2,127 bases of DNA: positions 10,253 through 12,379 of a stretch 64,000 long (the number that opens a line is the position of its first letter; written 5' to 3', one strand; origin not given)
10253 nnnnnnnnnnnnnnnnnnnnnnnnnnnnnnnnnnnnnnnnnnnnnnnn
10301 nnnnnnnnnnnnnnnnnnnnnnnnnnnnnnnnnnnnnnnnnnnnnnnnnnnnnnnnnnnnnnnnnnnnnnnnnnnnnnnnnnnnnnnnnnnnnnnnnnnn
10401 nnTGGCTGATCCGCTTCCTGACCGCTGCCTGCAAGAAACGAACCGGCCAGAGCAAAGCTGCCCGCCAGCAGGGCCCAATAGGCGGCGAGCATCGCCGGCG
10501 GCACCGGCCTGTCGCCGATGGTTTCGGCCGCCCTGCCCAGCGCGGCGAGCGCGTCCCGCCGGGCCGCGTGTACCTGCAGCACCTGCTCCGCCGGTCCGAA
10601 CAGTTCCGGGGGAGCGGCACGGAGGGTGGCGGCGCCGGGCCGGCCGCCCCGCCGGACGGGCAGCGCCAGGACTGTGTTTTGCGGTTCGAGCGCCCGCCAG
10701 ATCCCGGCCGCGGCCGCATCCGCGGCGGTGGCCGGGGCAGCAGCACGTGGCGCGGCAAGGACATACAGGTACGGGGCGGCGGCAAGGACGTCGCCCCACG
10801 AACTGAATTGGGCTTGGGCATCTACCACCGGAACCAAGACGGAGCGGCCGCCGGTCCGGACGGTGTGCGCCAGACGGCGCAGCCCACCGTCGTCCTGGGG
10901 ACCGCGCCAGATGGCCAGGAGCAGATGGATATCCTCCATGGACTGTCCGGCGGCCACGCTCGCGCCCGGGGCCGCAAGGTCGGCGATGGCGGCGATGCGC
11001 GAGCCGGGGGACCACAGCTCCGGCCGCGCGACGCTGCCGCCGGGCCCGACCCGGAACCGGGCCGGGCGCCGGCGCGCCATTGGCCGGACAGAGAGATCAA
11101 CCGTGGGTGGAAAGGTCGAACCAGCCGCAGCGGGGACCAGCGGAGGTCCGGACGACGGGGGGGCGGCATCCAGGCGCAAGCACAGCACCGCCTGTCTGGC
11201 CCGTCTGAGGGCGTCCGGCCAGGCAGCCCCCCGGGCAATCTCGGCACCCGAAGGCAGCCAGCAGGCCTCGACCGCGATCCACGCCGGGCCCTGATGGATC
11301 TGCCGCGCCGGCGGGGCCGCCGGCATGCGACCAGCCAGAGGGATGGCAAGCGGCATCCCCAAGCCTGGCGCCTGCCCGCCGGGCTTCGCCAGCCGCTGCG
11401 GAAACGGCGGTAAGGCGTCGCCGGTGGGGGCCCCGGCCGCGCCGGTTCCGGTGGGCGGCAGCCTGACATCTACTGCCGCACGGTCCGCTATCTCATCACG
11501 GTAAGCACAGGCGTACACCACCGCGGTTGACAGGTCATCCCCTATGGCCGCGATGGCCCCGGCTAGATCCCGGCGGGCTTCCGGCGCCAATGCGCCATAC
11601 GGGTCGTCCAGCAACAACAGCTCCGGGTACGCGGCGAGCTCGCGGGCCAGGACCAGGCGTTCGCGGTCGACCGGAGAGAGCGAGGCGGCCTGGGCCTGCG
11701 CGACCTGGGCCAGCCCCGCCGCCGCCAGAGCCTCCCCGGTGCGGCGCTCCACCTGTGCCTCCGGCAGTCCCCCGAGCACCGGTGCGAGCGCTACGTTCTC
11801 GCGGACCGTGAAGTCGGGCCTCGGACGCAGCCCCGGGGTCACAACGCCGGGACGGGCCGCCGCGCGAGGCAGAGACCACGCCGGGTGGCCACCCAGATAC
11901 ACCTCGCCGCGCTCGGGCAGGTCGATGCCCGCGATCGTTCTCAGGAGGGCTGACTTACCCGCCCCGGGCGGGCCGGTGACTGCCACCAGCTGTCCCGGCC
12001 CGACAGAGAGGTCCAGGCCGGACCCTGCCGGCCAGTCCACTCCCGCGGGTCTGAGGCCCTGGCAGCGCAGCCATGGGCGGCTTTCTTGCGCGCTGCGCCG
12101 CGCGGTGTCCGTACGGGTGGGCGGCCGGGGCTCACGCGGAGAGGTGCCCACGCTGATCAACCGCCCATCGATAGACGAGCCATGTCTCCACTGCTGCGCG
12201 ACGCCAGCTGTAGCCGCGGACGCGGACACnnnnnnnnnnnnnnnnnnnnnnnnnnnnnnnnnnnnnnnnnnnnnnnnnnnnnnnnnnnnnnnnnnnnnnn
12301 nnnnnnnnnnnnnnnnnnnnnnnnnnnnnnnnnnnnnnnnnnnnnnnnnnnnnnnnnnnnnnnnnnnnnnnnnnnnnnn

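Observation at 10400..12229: Catalytically degenerate ABC nucleotide-binding domain fused to a 380-aa Ala/Pro-rich domain, translationally coupled to manC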

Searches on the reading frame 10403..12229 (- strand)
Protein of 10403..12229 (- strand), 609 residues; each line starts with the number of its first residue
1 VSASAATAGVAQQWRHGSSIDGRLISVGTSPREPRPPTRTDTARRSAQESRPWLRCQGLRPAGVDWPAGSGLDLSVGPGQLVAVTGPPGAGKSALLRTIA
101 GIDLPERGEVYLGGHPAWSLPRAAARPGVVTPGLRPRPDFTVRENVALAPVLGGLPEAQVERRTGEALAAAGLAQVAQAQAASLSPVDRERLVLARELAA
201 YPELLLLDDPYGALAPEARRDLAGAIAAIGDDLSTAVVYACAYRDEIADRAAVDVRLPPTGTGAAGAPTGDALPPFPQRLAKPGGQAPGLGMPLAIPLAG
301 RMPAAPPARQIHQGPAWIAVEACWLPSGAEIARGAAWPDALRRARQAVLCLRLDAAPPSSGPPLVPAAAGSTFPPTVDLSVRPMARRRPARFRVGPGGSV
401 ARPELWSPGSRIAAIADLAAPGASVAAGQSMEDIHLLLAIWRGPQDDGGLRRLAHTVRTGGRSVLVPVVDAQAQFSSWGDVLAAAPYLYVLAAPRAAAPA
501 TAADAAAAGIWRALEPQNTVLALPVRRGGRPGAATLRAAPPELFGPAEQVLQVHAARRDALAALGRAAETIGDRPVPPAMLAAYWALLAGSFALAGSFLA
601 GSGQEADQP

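Call 5: search_protein_families(library=pfam, proteins=[window:10403-12229:-], max_evalue=0.1)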
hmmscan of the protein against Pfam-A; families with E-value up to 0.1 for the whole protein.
window:10403-12229:- (609 aa): 4 families
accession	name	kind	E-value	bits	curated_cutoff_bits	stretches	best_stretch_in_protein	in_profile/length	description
PF00005.33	ABC_tran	-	1.1e-18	68.6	25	1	71-210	3-135/137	ABC transporter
PF13191.12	AAA_16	-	0.012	16.5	32.6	1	79-115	24-52/167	AAA ATPase domain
PF13401.12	AAA_22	-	0.059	14.1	27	0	80-100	6-26/130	AAA domain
PF13555.12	AAA_29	-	0.094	12.9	27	0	70-97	13-40/61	P-loop containing region of AAA domain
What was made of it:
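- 11444..12079 (-): ABC-type nucleotide-binding domain (residues 25-236 of the 583-aa protein). Pfam ABC_tran 68.6 bits (call 5).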

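Call 6: find_homologous_proteins(query=window:10403-12229:-, max_evalue=0.001)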
Query window:10403-12229:- (609 aa): 62 proteins with E <= 0.001 among 8000 candidates.
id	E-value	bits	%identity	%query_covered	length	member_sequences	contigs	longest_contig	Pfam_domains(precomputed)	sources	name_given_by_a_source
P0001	0.0e+0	1233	100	96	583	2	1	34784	PF00005.34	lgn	-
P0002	2.5e-21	94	33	25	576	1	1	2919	PF00005.34,PF13401.13,PF13238.13,PF02463.26,PF13304.13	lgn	-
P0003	2.6e-20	91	37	26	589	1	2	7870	PF00005.34,PF13555.13,PF13401.13,PF02463.26,PF13304.13,PF13191.13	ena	-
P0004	6.4e-18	83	34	32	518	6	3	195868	PF00005.34,PF13304.13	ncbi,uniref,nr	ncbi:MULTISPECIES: sugar ABC transporter ATP-binding protein [Streptomyces]|uniref:Sugar ABC transpo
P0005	1.9e-15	75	33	32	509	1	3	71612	PF00005.34,PF13304.13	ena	-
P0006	8.2e-15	73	28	32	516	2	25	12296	PF00005.34,PF13304.13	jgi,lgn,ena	-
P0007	6.9e-14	70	33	33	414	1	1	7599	PF08402.17,PF00005.34,PF17912.8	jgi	jgi:spermidine/putrescine transport system ATP-binding protein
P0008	1.4e-13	69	32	33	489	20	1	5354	PF00005.34,PF13304.13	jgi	jgi:simple sugar transport system ATP-binding protein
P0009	1.6e-13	69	28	34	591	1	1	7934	PF12399.15,PF00005.34,PF13476.13,PF13555.13,PF13304.13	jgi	jgi:branched-chain amino acid transport system ATP-binding protein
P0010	3.4e-13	68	30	34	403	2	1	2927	PF09383.17,PF00005.34,PF02463.26,PF13304.13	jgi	jgi:D-methionine transport system ATP-binding protein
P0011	9.4e-13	66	34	36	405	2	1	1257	PF12399.15,PF00005.34,PF13304.13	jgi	jgi:branched-chain amino acid transport system permease protein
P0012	4.3e-12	64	33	24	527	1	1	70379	PF13604.13,PF13558.13,PF13555.13,PF13401.13,PF03193.23,PF13238.13,PF13304.13,PF13191.13,PF00005.34,PF13476.13,PF13521.13,PF02463.26,PF25199.2,PF13481.13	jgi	jgi:energy-coupling factor transporter ATP-binding protein EcfA2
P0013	1.4e-11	62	36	29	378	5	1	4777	PF08402.17,PF00005.34,PF13555.13,PF02463.26,PF13304.13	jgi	jgi:ABC-type sugar transport system ATPase subunit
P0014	2.7e-11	61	38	20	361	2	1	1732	PF03459.24,PF00005.34,PF13304.13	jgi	jgi:molybdate transport system ATP-binding protein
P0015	5.9e-11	60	35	25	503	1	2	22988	PF00005.34,PF13304.13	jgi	jgi:simple sugar transport system ATP-binding protein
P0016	5.0e-10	57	30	32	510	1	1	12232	PF00005.34,PF13555.13,PF13401.13,PF20703.4,PF02463.26,PF08352.18,PF13304.13,PF13191.13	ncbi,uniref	ncbi:ATP-binding cassette domain-containing protein [Microbacterium sp. 22242]|uniref:ATP-binding ca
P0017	1.3e-9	56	33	33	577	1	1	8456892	PF00005.34,PF02463.26,PF13304.13,PF00664.29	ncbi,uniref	ncbi:thiol reductant ABC exporter subunit CydC [Kribbella sp. HUAS MG21]|uniref:Thiol reductant ABC 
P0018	1.8e-9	55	29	26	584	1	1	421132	PF12399.15,PF00005.34,PF13245.13,PF13555.13,PF13304.13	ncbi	ncbi:MAG: ATP-binding cassette domain-containing protein [Cellulomonas sp.]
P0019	2.3e-9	55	34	29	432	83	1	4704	PF00005.34,PF13304.13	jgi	jgi:ABC-2 type transport system ATP-binding protein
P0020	5.9e-9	54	35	25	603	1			PF02653.22,PF00005.34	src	-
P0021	7.9e-9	53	33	30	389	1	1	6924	PF08402.17,PF00005.34,PF13304.13,PF17912.8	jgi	jgi:ABC-type sugar transport system ATPase subunit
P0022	8.5e-9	53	33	32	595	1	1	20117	PF00005.34,PF00664.29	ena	-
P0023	2.4e-8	52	36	28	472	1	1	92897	PF00005.34,PF13558.13,PF13555.13,PF13401.13,PF20703.4,PF02463.26,PF25199.2,PF13304.13,PF13191.13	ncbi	ncbi:ABC transporter ATP-binding protein [Streptomonospora sediminis]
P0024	3.7e-8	51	32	28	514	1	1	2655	PF00005.34,PF02463.26,PF13304.13,PF00664.29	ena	-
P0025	1.3e-7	49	34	30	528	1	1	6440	PF13555.13,PF13671.13,PF13401.13,PF20703.4,PF08352.18,PF13304.13,PF13191.13,PF00158.33,PF01935.24,PF00005.34,PF13476.13,PF05729.19,PF02463.26,PF20720.4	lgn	-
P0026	1.7e-7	49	28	24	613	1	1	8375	PF01926.30,PF13555.13,PF13401.13,PF13304.13,PF13191.13,PF16326.11,PF00005.34,PF13175.13,PF13476.13,PF05729.19,PF02367.24,PF02463.26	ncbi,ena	-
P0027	1.9e-7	49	39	23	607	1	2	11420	PF00005.34,PF00664.29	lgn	-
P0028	2.6e-7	48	37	29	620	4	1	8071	PF00005.34,PF00664.29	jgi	jgi:ATP-binding cassette subfamily B protein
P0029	2.9e-7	48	30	33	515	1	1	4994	PF09818.16,PF00005.34,PF13304.13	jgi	jgi:ABC-type sugar transport system ATPase subunit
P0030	4.8e-7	47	33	25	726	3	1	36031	PF00005.34,PF00664.29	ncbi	ncbi:MAG: ATP-binding cassette domain-containing protein [Planctomycetota bacterium]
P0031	5.0e-7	47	29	38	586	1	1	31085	PF00005.34,PF00664.29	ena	-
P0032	9.1e-7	46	32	30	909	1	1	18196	PF12399.15,PF02653.22,PF00005.34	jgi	jgi:sulfate-transporting ATPase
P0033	1.1e-6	46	33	32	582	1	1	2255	PF00005.34,PF00664.29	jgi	jgi:ABC-type multidrug transport system fused ATPase/permease subunit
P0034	1.2e-6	46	28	30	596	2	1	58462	PF00005.34,PF02463.26,PF13304.13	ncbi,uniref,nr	ncbi:ABC transporter ATP-binding protein [Nocardiopsis halophila]|uniref:ABC transporter ATP-binding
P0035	1.4e-6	46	35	32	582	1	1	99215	PF00005.34,PF00664.29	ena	-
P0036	1.6e-6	46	45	13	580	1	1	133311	PF00005.34,PF00664.29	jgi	jgi:ABC-type multidrug transport system fused ATPase/permease subunit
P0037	1.9e-6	45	43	14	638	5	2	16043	PF00005.34,PF00664.29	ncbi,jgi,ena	-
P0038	1.9e-6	45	32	30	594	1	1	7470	PF00005.34,PF00664.29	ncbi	-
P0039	3.5e-6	44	34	26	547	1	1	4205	PF00005.34,PF02463.26,PF13304.13,PF00664.29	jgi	jgi:ATP-binding cassette, subfamily C, bacterial CydC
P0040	5.9e-6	44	31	33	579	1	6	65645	PF00005.34,PF02463.26,PF13304.13,PF13191.13,PF00664.29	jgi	jgi:ATP-binding cassette subfamily C protein CydD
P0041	6.3e-6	44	33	32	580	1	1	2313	PF00005.34,PF00664.29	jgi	jgi:ABC-type multidrug transport system fused ATPase/permease subunit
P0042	1.6e-5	42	33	28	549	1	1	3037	PF00005.34,PF13401.13,PF02463.26,PF13304.13,PF00664.29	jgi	jgi:thiol reductant ABC exporter CydC subunit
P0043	1.9e-5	42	28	32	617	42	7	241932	PF00005.34,PF02463.26,PF13304.13,PF00664.29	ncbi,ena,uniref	ncbi:ABC transporter ATP-binding protein [uncultured Rothia sp.]|uniref:ABC transporter ATP-binding 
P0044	2.9e-5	41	33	25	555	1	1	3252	PF00005.34,PF02463.26,PF13304.13,PF00664.29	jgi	jgi:thiol reductant ABC exporter CydC subunit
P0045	4.0e-5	41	35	31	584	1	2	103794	PF00005.34,PF02463.26,PF13304.13,PF00664.29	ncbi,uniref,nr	ncbi:ABC transporter ATP-binding protein [Quadrisphaera oryzae]|uniref:ABC transporter ATP-binding p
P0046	7.3e-5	40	32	33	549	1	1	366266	PF00005.34,PF13304.13,PF00664.29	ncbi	ncbi:thiol reductant ABC exporter subunit CydC [Mycolicibacterium sp. CBM1]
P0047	8.6e-5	40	37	28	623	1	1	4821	PF00005.34,PF00664.29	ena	-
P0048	9.7e-5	40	33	28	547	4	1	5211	PF00005.34,PF13304.13,PF00664.29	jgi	-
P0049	1.2e-4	39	33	24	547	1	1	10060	PF00005.34,PF02463.26,PF13304.13,PF00664.29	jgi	jgi:ATP-binding cassette, subfamily C, bacterial CydC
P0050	1.3e-4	39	32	30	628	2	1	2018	PF12399.15,PF02653.22,PF00005.34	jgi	jgi:branched-chain amino acid transport system permease protein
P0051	1.4e-4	39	26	29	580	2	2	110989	PF00005.34,PF02463.26,PF00664.29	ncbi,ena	-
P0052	2.3e-4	38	32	29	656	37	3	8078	PF00005.34,PF00664.29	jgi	-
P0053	2.4e-4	38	46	12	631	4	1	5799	PF00005.34,PF00664.29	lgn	-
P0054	2.8e-4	38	46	13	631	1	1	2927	PF00005.34,PF00664.29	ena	-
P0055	3.3e-4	38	41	13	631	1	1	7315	PF00005.34,PF00664.29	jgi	jgi:ABC-type multidrug transport system fused ATPase/permease subunit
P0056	4.4e-4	38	47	13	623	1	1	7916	PF00005.34,PF00664.29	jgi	jgi:ATP-binding cassette subfamily B multidrug efflux pump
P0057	5.3e-4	37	30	34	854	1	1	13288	PF08021.18,PF00005.34,PF02463.26,PF04954.19,PF00664.29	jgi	jgi:ATP-binding cassette subfamily B protein IrtA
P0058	5.9e-4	37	40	16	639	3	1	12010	PF00005.34,PF00664.29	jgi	jgi:ABC-type multidrug transport system fused ATPase/permease subunit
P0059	6.9e-4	37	42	13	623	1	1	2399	PF00005.34,PF00664.29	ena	-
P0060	7.0e-4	37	30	36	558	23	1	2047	PF00005.34,PF00664.29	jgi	jgi:thiol reductant ABC exporter CydC subunit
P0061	7.3e-4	37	42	13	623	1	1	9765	PF00005.34,PF00664.29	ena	-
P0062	8.7e-4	37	42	19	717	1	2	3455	PF00005.34,PF00664.29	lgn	-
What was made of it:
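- Tried and rejected: Word-indexed protein search, whole protein (call 6).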

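Call 9: find_related_loci(query=window:10403-12229:-, collection=genome_contigs, flank=10000)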
Query window:10403-12229:- (609 aa) in genome_contigs; peptide patterns used: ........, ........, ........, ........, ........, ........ (x = any residue, [..] = any of these).
113 stretches matched a pattern; 5 encode a relative of the query (tblastn E <= 1e-3); 5 distinct loci.
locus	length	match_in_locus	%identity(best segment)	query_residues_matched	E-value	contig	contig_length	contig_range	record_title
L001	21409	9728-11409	31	72-262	3e-17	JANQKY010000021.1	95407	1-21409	MAG: Tepidamorphus sp. isolate PL25a_bin.30 k99_384429, whole genome shotgun sequence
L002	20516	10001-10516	34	54-222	6e-15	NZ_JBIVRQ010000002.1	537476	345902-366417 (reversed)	Micromonospora sp. NPDC092111 NPDC092111_190_B10.ctg-0002, whole genome shotgun sequence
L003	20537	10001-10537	32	67-229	5e-12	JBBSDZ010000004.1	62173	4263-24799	MAG: Solirubrobacterales bacterium isolate LS1_sbin.29 LS1_sbin.29_K_109818_L_62173_cov_18.2637, whole genome shotgun se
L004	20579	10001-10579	28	67-250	2e-11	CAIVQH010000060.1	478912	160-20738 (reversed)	MAG: uncultured Verrucomicrobia bacterium isolate Umea2_bin-2232 genome assembly, contig: bin-2232:60/60, whole genome s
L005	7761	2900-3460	24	65-253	3e-9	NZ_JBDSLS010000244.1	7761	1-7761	MAG: Gelidibacter sp. isolate cluster1_bin.375 k127_4472851, whole genome shotgun sequence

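Call 10: find_encoding_contigs(protein=P0001, flank=10000, max_places=6)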
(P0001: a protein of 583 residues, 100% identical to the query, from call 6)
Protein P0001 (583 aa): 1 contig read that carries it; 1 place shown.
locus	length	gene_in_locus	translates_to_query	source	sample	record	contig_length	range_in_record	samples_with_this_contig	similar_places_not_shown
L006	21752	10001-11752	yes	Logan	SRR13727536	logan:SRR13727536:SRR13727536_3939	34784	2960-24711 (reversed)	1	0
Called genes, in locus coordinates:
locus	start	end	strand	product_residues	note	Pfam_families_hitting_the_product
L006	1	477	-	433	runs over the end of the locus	PF13580:SIS_2, PF00702:Hydrolase, PF13242:Hydrolase_like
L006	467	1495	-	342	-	PF00288:GHMP_kinases_N, PF08544:GHMP_kinases_C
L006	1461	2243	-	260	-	PF00483:NTP_transferase, PF12804:NTP_transf_3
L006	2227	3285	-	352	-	PF27663:Spore_coat_YutH (weak)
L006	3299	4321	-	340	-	PF27663:Spore_coat_YutH, PF01636:APH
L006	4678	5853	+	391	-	PF13439:Glyco_transf_4, PF20706:GT4-conflict, PF00534:Glycos_transf_1, PF13692:Glyco_trans_1_4, PF13524:Glyco_trans_1_2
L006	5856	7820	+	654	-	PF27663:Spore_coat_YutH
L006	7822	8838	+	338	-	-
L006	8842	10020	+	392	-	PF13439:Glyco_transf_4, PF20706:GT4-conflict, PF00534:Glycos_transf_1, PF13692:Glyco_trans_1_4, PF13524:Glyco_trans_1_2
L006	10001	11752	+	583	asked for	PF00005:ABC_tran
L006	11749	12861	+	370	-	PF00483:NTP_transferase, PF12804:NTP_transf_3 (weak), PF22640:ManC_GMP_beta-helix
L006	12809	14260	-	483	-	PF02878:PGM_PMM_I, PF02879:PGM_PMM_II, PF02880:PGM_PMM_III, PF00408:PGM_PMM_IV (weak)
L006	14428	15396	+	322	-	PF00215:OMPdecase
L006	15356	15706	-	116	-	PF00583:Acetyltransf_1, PF13302:Acetyltransf_3, PF13523:Acetyltransf_8 (faint)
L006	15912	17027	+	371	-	PF23472:LysM2_CERK1_LYK3_4_5 (faint), PF23473:LysM3_LYK4_5 (faint), PF01476:LysM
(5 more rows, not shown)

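Call 25: find_related_loci(query=A1, collection=metagenome_contigs, flank=8000)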
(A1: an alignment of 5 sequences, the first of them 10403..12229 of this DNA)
Query A1 (609 aa) in metagenome_contigs; peptide patterns used: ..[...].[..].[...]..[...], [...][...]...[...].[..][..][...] (x = any residue, [..] = any of these).
600 stretches matched a pattern (row limit reached: there are more); 30 encode a relative of the query (tblastn E <= 1e-3); 30 distinct loci.
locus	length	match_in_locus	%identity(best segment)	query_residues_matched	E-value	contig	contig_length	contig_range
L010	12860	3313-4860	36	52-608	5e-53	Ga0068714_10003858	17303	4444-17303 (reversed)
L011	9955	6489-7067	30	72-251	5e-19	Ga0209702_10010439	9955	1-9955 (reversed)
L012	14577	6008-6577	31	70-252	2e-17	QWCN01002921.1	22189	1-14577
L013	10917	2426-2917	32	72-238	1e-16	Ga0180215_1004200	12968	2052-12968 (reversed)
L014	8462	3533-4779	36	65-248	1e-16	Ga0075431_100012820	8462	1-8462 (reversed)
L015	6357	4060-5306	36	65-248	1e-16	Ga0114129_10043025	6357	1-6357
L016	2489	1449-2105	30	52-250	3e-16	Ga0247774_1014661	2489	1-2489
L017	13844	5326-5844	33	55-214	5e-16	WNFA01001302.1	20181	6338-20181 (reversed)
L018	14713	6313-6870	29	68-253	1e-14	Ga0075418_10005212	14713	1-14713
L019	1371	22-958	34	71-241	1e-14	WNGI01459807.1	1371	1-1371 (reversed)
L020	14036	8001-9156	36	65-216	1e-12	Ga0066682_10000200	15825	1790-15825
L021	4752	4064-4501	32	74-216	1e-12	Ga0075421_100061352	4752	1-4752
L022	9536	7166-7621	26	71-232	1e-12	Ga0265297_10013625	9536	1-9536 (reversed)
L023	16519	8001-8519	28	50-217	9e-16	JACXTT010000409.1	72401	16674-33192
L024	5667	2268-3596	30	50-275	2e-12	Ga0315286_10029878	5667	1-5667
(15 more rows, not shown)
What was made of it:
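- Tried and rejected: genome_contigs scan with the single protein (call 9) and metagenome scan with the alignment (call 25).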

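Call 28: list_cluster_members(proteins=[window:10403-12151:-, window:10403-12160:-, window:10403-12229:-, window:12135-13310:-, window:13317-14330:-, window:14335-16296:-])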
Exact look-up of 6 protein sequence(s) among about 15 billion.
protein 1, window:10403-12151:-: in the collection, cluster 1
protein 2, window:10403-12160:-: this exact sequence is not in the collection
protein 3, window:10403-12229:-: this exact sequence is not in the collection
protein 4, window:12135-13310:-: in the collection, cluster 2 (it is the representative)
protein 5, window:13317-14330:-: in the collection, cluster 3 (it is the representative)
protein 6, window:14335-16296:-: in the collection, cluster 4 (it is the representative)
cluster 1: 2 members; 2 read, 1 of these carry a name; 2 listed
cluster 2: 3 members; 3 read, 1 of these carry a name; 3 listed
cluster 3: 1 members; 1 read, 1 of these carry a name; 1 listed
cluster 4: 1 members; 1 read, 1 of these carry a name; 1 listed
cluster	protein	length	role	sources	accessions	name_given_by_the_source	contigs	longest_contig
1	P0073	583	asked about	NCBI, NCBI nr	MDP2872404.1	MAG: ATP-binding cassette domain-containing protein [Bacillota bacterium] | ATP-binding cassette domain-containing protein [Bacillota bacterium]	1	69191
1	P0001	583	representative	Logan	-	-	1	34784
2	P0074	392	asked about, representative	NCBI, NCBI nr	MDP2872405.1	MAG: glycosyltransferase family 1 protein [Bacillota bacterium] | glycosyltransferase family 1 protein [Bacillota bacterium]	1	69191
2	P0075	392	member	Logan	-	-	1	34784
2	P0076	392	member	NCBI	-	-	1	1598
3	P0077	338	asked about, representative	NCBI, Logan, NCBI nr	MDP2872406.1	MAG: hypothetical protein Q8P31_07725 [Bacillota bacterium] | hypothetical protein [Bacillota bacterium]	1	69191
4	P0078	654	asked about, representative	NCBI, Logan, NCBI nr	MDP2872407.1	MAG: hypothetical protein Q8P31_07730 [Bacillota bacterium] | hypothetical protein [Bacillota bacterium]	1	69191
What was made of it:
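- Checked: Both NCBI (MDP2872404.1, call 28) and the independent Logan gene call (P0001, call 6) start at GTG 12151, giving 583 aa.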

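Call 31: search_protein_families(library=ncbifam, proteins=[window:10403-12151:-], max_evalue=0.01)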
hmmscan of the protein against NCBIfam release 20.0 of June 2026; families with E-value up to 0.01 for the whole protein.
window:10403-12151:- (583 aa): 152 families (the best 25 are shown)
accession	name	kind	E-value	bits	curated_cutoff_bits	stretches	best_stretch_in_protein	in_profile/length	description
TIGR00968.1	3a0106s01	subfamily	1.2e-26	93.7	342.75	1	46-223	19-196/237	sulfate ABC transporter ATP-binding protein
TIGR03265.1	PhnT2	equivalog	2.1e-25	89.7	457.7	1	46-215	23-192/353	putative 2-aminoethylphosphonate ABC transporter ATP-binding protein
TIGR03864.1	PQQ_ABC_ATP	hypoth_equivalog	1.9e-23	83.2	302.25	1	44-227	18-202/236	ABC transporter, ATP-binding subunit, PQQ-dependent alcohol dehydrogenase system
TIGR02673.1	FtsE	equivalog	8.4e-22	77.9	264.85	1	45-215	20-194/214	cell division ATP-binding protein FtsE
NF006987.0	PRK09452.1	equivalog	1.1e-21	77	482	1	44-219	34-209/378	spermidine/putrescine ABC transporter ATP-binding protein PotA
TIGR03258.1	PhnT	equivalog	1.4e-21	77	499.15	1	46-220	27-202/359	2-aminoethylphosphonate ABC transport system ATP-binding subunit PhnT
NF010060.0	PRK13537.1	equivalog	1.4e-21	76.7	521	1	44-194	32-183/314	nodulation factor ABC transporter ATP-binding protein NodI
NF008421.0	PRK11248.1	equivalog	3e-21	76.1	357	1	41-196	15-167/255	taurine ABC transporter ATP-binding subunit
TIGR01188.1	drrA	subfamily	5.3e-20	71.9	312.45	1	42-221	8-187/302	daunorubicin resistance ABC transporter, ATP-binding protein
NF008639.0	PRK11629.1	equivalog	5.4e-20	71.8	360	1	47-189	30-178/234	lipoprotein-releasing ABC transporter ATP-binding protein LolD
TIGR01187.1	potA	subfamily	5.5e-20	71.7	355.6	1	59-215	2-158/325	polyamine ABC transporter ATP-binding protein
TIGR02868.1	CydC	equivalog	7.8e-20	71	329.05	1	24-209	331-523/530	thiol reductant ABC exporter subunit CydC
NF008420.0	PRK11247.1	equivalog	1.1e-19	70.6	395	1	45-204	30-180/257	aliphatic sulfonates ABC transporter ATP-binding protein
TIGR03873.1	F420-0_ABC_ATP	hypoth_equivalog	1.8e-19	70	372.4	1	45-212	19-192/256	putative F420-0 ABC transporter ATP-binding protein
TIGR01166.1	cbiO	subfamily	2.8e-19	69.3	211.8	1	44-211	9-181/190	cobalt ABC transporter, ATP-binding protein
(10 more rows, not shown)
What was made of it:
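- It sits in a cotS operon (calls 10, 31). The locus logic resembles such systems: GT4 transferases, kinase-fold proteins and ManC/PMM next to an NBD with a C-terminal extension (calls 10, 31).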
